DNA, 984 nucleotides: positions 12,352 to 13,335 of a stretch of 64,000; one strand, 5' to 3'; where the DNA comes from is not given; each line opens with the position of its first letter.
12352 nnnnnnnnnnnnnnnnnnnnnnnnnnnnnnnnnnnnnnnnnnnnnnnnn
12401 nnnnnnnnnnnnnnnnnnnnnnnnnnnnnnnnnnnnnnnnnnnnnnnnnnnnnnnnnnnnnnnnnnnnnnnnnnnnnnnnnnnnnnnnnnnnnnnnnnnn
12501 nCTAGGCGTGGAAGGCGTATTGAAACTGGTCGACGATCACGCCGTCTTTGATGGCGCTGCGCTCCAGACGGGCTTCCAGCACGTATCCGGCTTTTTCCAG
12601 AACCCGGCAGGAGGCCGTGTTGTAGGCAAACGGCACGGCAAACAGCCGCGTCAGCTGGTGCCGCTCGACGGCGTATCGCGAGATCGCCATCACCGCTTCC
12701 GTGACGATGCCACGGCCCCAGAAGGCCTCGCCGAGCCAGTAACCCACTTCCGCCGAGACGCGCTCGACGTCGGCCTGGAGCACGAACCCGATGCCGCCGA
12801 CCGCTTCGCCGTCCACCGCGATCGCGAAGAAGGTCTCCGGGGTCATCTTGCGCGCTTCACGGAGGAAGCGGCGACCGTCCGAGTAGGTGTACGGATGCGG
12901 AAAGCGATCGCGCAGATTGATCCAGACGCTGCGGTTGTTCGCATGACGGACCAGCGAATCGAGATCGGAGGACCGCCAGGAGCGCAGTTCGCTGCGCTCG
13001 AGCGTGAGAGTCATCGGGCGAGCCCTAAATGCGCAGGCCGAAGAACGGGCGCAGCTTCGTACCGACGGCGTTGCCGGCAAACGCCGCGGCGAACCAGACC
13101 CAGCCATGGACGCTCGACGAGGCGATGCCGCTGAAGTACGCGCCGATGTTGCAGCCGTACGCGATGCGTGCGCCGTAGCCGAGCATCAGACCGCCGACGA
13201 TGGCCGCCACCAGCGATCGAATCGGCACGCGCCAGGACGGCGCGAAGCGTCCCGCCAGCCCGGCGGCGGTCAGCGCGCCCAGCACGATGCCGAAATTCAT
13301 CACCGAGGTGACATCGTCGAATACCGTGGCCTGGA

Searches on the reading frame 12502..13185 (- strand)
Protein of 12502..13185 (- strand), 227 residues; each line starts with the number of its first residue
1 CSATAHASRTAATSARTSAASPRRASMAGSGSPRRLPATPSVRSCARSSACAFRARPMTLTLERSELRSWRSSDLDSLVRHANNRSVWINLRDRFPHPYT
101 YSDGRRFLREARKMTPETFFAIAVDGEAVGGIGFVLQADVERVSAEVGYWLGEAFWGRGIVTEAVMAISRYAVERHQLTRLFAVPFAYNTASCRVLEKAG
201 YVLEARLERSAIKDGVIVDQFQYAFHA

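Call 62: search_protein_families(library=pfam, proteins=[window:12502-13185:-])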
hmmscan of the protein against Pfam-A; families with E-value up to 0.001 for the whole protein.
window:12502-13185:- (227 aa): 4 families
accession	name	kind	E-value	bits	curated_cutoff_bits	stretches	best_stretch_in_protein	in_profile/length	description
PF13302.13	Acetyltransf_3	-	3e-25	90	25.4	1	66-201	3-137/138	Acetyltransferase (GNAT) domain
PF00583.31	Acetyltransf_1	-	1.3e-13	51.7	20.7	1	92-201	5-116/116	Acetyltransferase (GNAT) family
PF13420.13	Acetyltransf_4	-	0.0001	22.8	24.3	1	67-214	1-147/155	Acetyltransferase (GNAT) domain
PF13523.12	Acetyltransf_8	-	0.00055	20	27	1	145-205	80-141/145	Acetyltransferase (GNAT) domain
